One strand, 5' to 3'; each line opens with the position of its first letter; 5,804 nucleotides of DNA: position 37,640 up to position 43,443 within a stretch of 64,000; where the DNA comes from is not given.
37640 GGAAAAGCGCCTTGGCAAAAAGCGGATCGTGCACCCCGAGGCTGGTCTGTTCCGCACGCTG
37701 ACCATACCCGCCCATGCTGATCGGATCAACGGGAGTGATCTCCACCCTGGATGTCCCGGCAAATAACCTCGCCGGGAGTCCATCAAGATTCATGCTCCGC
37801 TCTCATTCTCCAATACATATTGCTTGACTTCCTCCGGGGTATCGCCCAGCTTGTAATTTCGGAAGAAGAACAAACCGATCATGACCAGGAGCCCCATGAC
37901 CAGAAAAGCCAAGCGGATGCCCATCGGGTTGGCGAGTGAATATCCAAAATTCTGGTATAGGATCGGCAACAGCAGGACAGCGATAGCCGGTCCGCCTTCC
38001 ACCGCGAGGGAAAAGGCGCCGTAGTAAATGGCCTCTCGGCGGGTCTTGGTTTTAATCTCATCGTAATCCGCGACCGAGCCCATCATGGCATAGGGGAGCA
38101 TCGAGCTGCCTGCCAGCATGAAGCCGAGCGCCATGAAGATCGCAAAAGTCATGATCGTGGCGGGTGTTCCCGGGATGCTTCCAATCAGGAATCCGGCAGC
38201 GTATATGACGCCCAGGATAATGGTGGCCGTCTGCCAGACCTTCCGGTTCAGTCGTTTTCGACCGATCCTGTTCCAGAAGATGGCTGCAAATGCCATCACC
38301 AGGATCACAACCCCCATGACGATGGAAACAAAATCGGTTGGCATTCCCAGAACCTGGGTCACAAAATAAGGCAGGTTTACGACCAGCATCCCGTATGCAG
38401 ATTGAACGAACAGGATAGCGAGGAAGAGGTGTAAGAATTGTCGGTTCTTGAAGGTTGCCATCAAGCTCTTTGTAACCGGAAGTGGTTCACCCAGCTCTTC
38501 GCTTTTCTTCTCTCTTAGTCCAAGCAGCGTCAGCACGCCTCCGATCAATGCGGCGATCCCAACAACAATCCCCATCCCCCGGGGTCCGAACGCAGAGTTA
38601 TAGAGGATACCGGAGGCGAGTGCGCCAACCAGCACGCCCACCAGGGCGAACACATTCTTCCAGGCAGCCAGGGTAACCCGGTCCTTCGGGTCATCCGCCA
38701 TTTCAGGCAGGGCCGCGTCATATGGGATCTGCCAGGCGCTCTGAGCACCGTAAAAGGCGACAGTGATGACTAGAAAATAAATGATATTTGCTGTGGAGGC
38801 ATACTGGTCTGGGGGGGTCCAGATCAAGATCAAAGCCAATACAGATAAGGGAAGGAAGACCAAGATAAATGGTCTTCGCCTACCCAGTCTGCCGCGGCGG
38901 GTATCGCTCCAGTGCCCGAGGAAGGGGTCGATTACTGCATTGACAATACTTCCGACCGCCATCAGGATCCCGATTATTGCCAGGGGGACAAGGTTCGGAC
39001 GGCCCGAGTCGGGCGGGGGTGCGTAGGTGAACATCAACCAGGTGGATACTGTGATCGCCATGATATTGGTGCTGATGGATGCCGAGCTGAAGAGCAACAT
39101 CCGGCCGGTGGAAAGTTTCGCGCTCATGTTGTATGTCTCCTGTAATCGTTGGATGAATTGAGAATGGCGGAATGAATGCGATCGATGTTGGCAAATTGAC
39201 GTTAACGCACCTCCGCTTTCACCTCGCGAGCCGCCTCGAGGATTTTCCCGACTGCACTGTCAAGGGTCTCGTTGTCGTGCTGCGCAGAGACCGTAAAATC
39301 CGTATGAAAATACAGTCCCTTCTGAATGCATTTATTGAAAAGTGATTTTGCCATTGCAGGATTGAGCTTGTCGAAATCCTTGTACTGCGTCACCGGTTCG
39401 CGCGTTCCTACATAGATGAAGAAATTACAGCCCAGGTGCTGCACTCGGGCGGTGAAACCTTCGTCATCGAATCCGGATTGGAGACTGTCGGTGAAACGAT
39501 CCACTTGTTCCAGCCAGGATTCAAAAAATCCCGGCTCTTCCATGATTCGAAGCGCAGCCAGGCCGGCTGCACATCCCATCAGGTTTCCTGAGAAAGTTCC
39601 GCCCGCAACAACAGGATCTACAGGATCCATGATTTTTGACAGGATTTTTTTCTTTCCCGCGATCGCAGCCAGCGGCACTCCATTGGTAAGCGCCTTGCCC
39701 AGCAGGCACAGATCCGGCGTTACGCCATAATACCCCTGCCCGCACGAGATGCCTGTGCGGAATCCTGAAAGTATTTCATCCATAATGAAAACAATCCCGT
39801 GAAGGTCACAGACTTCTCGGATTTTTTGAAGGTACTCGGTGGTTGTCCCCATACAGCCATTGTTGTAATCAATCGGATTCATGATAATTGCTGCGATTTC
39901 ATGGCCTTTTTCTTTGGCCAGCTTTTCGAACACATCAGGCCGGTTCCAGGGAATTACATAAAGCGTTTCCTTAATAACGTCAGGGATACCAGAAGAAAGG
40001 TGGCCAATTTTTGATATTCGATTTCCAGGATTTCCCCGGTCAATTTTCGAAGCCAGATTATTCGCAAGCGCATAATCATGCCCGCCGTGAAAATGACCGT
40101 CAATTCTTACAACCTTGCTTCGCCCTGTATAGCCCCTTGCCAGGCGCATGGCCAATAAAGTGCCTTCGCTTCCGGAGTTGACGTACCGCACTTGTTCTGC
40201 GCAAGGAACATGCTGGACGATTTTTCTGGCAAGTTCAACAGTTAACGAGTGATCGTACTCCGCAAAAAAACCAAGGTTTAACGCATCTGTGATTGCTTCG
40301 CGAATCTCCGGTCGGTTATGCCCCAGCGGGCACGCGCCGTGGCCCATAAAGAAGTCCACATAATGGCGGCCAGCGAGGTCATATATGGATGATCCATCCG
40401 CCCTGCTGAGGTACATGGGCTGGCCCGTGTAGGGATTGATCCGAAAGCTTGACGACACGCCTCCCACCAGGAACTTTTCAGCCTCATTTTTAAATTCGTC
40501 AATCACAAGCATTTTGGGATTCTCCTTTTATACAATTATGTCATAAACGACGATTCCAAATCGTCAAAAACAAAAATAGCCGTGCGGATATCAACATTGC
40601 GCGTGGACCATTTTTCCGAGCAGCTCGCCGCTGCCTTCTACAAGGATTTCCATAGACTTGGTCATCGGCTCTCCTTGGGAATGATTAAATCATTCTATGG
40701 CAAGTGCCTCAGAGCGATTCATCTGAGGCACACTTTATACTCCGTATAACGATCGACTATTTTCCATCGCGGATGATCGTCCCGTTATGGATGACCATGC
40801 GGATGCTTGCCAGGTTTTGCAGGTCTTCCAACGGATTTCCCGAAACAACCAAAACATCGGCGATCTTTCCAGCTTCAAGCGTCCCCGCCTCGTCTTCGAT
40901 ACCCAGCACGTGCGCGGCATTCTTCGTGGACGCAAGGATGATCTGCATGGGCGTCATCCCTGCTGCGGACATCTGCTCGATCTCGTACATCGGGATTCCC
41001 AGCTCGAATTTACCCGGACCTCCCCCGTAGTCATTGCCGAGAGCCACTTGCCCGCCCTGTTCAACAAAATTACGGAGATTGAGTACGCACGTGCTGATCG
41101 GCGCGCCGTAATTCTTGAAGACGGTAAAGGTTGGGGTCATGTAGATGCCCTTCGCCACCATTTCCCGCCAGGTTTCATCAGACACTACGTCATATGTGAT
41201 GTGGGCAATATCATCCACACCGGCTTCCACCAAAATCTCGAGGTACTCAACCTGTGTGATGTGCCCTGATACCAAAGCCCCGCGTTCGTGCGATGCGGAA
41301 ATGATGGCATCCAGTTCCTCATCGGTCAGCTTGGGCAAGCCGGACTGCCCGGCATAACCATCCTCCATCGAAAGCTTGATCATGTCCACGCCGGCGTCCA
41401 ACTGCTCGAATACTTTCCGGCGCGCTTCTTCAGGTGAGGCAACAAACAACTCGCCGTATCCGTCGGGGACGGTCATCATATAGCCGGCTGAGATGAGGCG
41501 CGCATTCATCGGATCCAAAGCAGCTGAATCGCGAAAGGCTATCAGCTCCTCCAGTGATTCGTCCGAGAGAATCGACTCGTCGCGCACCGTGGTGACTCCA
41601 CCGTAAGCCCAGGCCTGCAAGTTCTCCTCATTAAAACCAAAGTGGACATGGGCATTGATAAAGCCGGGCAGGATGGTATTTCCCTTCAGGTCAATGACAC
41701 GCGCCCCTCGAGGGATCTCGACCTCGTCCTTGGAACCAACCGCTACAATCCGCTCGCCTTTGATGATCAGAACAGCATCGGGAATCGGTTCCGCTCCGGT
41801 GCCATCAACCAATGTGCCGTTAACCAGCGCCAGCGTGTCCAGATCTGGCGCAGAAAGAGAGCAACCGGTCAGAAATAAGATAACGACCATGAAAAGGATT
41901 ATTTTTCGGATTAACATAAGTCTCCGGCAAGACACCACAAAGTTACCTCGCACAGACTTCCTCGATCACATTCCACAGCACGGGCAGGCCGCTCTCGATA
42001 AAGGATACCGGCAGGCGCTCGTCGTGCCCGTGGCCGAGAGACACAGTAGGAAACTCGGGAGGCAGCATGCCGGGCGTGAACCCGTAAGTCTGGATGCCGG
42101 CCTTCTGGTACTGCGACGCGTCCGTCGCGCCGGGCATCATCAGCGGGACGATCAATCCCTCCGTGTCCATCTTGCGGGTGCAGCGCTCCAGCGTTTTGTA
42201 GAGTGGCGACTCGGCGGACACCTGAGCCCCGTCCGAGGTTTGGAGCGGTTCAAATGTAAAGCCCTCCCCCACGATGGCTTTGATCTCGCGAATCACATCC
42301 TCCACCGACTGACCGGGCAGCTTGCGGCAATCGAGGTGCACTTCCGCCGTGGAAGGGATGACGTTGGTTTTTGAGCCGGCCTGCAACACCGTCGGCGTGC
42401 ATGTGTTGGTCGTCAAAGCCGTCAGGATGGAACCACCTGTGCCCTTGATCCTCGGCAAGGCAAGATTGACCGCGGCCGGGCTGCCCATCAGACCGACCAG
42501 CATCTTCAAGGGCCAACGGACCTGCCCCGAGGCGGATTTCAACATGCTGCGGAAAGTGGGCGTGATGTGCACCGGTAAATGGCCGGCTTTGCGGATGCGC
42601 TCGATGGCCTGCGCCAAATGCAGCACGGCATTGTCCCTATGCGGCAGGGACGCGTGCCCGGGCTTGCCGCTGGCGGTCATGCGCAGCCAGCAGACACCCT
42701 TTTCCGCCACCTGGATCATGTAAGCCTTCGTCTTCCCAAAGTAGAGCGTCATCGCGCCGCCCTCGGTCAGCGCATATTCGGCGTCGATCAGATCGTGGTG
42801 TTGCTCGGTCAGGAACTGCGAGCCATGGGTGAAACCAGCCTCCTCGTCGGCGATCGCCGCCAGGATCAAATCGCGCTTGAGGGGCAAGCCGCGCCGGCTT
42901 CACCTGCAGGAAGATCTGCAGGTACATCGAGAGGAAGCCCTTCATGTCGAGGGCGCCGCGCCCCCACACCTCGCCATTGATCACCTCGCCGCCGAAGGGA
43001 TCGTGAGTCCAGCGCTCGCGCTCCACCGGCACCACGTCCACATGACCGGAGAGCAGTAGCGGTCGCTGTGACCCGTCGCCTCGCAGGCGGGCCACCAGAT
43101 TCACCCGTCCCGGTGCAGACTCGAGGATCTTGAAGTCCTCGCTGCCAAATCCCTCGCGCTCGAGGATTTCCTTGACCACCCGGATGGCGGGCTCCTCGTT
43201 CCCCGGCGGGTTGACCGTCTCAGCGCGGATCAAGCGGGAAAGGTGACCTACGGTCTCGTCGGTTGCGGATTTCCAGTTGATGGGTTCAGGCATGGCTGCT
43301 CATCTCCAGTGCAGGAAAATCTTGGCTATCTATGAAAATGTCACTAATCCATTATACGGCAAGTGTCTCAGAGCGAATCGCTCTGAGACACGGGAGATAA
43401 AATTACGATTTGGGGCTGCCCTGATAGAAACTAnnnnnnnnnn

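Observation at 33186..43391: One palindrome + -10 module precedes three separate catabolic operons; one copy carries a compensatory double substitution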

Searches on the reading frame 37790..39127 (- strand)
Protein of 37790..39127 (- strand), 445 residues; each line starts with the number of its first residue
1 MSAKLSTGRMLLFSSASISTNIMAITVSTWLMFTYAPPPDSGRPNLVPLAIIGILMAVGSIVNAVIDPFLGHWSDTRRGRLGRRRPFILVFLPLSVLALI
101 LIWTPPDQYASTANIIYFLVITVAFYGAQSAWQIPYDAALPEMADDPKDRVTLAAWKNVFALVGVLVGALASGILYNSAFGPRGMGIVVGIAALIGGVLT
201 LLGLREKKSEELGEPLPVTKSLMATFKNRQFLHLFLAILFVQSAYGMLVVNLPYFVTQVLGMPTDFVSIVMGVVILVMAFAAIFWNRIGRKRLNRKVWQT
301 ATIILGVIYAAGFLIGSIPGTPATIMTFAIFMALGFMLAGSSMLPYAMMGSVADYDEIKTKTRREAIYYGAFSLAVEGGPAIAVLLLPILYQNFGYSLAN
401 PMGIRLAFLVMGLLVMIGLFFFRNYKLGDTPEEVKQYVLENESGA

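Call 8: search_protein_families(library=pfam, proteins=[window:37790-39127:-])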
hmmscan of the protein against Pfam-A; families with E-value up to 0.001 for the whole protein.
window:37790-39127:- (445 aa): 2 families
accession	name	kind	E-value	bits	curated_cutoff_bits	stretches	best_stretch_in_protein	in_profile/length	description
PF13347.12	MFS_2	-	3.1e-56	191.2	27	1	13-421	2-419/427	MFS/sugar transport protein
PF07690.21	MFS_1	-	6.1e-34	117.9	33.4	2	15-348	7-320/347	Major Facilitator Superfamily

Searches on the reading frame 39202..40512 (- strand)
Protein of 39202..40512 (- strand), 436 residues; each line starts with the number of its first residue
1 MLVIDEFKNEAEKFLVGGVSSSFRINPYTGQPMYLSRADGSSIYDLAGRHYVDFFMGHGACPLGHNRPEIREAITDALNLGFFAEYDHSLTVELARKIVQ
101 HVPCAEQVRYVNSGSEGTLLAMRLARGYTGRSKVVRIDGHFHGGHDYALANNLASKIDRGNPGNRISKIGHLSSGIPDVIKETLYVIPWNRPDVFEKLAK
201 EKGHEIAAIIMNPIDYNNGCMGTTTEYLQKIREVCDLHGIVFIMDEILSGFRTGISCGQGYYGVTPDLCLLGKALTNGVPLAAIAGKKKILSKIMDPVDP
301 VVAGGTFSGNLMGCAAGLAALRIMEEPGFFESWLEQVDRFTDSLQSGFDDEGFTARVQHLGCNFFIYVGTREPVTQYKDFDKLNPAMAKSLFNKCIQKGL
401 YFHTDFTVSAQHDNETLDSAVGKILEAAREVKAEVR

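Call 8: search_protein_families(library=pfam, proteins=[window:39202-40512:-])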
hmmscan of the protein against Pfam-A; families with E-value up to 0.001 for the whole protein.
window:39202-40512:- (436 aa): 1 family
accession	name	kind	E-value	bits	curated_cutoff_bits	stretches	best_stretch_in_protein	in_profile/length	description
PF00202.27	Aminotran_3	-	2.6e-61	208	30.5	1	32-418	10-397/403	Aminotransferase class-III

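Call 10: find_encoding_contigs(protein=window:39202-40512:-, flank=10000, max_places=10)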
Protein window:39202-40512:- (436 aa): 1 contig read that carries it; 1 place shown.
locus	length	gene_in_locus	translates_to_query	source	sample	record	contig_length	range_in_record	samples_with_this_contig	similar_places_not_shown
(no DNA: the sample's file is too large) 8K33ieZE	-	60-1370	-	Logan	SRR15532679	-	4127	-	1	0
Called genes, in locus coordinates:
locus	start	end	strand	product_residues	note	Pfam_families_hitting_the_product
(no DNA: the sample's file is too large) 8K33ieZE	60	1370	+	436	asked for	PF00202:Aminotran_3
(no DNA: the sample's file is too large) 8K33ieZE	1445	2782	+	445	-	PF07690:MFS_1, PF13347:MFS_2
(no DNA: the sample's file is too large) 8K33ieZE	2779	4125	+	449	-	?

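Call 65: search_protein_families(library=ncbifam, proteins=[window:39202-40512:-], max_evalue=0.01)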
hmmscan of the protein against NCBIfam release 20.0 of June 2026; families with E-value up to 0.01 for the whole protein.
window:39202-40512:- (436 aa): 69 families (the best 25 are shown)
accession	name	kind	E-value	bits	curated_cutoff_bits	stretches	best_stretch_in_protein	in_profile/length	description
NF000818.0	PRK00062.1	subfamily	9e-99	331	398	1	9-431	11-427/429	glutamate-1-semialdehyde 2,1-aminomutase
TIGR00713.1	hemL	equivalog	5.3e-97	325.1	527.3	1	9-430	7-418/423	glutamate-1-semialdehyde 2,1-aminomutase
NF041362.1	GntE_guanitoxin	equivalog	2.9e-88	296.3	525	1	6-404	10-405/426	guanitoxin biosynthesis PLP-dependent transaminase GntE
NF009055.0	PRK12389.1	equivalog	6.9e-72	242.4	637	1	6-425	8-422/431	glutamate-1-semialdehyde 2,1-aminomutase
NF001864.0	PRK00615.1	equivalog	3.5e-55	187.3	706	1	9-427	12-425/433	glutamate-1-semialdehyde aminotransferase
TIGR00707.1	argD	subfamily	1.3e-51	175.6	410.05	1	25-351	3-313/381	acetylornithine/succinylornithine family transaminase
NF004856.0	PRK06209.1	equivalog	3.5e-51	174.1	486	1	31-427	40-412/450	glutamate-1-semialdehyde 2,1-aminomutase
NF049976.1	AmadipTransam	equivalog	1.2e-50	172.6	650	1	31-340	14-322/416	2-aminoadipate transaminase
NF005993.0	PRK08117.1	subfamily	4.5e-46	157.3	574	1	33-361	27-360/433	aspartate aminotransferase family protein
NF002797.0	PRK02936.1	equivalog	1.3e-44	152.5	496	1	27-361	7-320/385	acetylornithine transaminase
TIGR00700.1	GABAtrnsam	equivalog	1.2e-43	149.4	506.65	1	31-366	15-355/420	4-aminobutyrate--2-oxoglutarate transaminase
NF002874.0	PRK03244.1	equivalog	5.2e-43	147.3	457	1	25-346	19-317/399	acetylornithine transaminase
NF052567.1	OmAmTferAptACaul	equivalog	7.8e-43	146.8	500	1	28-392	15-396/431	omega-aminotransferase AptA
NF004426.0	PRK05769.1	equivalog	7.9e-43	146.8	552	1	30-350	35-357/441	acetyl ornithine aminotransferase family protein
NF004718.0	PRK06062.1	subfamily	1.5e-41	142.4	472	2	198-401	210-414/454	hypothetical protein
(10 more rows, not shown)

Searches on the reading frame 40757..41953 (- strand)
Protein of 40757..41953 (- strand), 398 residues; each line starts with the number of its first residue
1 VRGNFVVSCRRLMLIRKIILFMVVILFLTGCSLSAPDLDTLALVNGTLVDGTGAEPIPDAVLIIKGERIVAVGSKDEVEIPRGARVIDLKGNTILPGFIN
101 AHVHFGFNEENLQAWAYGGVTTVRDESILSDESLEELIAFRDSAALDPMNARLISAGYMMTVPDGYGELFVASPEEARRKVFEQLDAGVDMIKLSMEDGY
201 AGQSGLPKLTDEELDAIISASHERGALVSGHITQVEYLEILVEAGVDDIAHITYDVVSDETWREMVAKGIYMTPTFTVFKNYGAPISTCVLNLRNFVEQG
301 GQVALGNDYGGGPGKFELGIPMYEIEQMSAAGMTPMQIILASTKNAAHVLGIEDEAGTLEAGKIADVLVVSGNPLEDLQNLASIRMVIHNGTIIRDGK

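Call 8: search_protein_families(library=pfam, proteins=[window:40757-41953:-])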
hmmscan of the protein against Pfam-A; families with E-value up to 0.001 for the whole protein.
window:40757-41953:- (398 aa): 2 families
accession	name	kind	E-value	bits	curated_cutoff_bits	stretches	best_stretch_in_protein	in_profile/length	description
PF01979.26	Amidohydro_1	-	1.3e-32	113.8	25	1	93-393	1-344/345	Amidohydrolase family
PF07969.17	Amidohydro_3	-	3.5e-14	53.6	29.7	2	118-394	171-471/472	Amidohydrolase family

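Call 65: search_protein_families(library=ncbifam, proteins=[window:40757-41953:-], max_evalue=0.01)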
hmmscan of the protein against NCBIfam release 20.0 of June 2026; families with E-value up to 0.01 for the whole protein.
window:40757-41953:- (398 aa): 58 families (the best 25 are shown)
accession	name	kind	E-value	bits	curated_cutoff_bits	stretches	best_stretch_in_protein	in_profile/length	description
NF051886.1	XaaProDiPepCaul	equivalog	2.2e-42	145.5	500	3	297-394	304-397/398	Xaa-Pro dipeptidase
TIGR01224.1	hutI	equivalog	7.9e-19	67.7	298.15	2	291-392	273-376/377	imidazolonepropionase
NF006679.0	PRK09228.1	subfamily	1.1e-17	63.9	351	2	290-373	303-388/433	guanine deaminase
TIGR02967.1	guan_deamin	equivalog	1.3e-13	50.7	375.4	2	286-371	274-361/401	guanine deaminase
NF005557.0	PRK07228.1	equivalog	5.2e-13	48.5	522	2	44-105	6-65/445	5'-deoxyadenosine deaminase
NF006056.0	PRK08204.1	subfamily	1.1e-12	47.5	391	2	57-104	22-66/449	hypothetical protein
NF006689.0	PRK09237.1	equivalog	1.6e-12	46.7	371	2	43-126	7-92/383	amidohydrolase/deacetylase family metallohydrolase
TIGR00221.1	nagA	equivalog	6.8e-12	45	225.65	2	52-105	14-65/380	N-acetylglucosamine-6-phosphate deacetylase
TIGR00857.1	pyrC_multi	subfamily_domain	1.3e-10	40.9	279.05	1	61-111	7-55/412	dihydroorotase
NF006269.1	PRK08418.1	equivalog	2.2e-10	39.8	320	2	61-121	23-82/408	aminofutalosine deaminase family hydrolase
NF005211.0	PRK06687.1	equivalog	3.4e-10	39.3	703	1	59-106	21-68/419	TRZ/ATZ family protein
NF006055.0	PRK08203.1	equivalog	9.9e-10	37.5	532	1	55-105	22-71/455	8-oxoguanine deaminase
NF006549.0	PRK09045.1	equivalog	1.2e-09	37.4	540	1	329-371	337-379/444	TRZ/ATZ family hydrolase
TIGR03178.1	allantoinase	equivalog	4.4e-09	35.7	357.85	1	59-122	17-85/441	allantoinase AllB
NF009060.0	PRK12394.1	equivalog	4.9e-09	35.4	442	2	330-370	298-338/381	metallo-dependent hydrolase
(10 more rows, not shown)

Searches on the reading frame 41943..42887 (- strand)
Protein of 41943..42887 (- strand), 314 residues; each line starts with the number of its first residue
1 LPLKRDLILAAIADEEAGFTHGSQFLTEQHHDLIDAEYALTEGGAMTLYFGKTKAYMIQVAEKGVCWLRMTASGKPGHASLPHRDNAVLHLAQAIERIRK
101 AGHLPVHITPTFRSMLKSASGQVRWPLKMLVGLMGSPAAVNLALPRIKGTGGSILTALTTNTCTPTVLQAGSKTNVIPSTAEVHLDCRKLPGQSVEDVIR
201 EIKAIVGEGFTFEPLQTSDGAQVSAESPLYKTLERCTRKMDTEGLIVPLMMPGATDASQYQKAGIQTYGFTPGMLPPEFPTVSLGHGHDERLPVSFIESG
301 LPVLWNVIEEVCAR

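Call 8: search_protein_families(library=pfam, proteins=[window:41943-42887:-])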
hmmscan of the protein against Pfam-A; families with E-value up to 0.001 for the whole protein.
window:41943-42887:- (314 aa): 2 families
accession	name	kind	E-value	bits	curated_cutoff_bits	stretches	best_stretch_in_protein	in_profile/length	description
PF07687.19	M20_dimer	-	3e-19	69.4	21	1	60-208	1-101/107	Peptidase dimerisation domain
PF01546.33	Peptidase_M20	-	2.4e-09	37.8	24.6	1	3-309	57-205/206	Peptidase family M20/M25/M40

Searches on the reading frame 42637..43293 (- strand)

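Call 8: search_protein_families(library=pfam, proteins=[window:42637-43293:-])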
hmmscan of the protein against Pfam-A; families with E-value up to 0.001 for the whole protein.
window:42637-43293:- (218 aa): 1 family
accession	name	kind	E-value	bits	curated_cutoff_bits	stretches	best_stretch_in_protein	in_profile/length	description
PF01546.33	Peptidase_M20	-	4.6e-10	40.2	24.6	1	80-138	1-57/206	Peptidase family M20/M25/M40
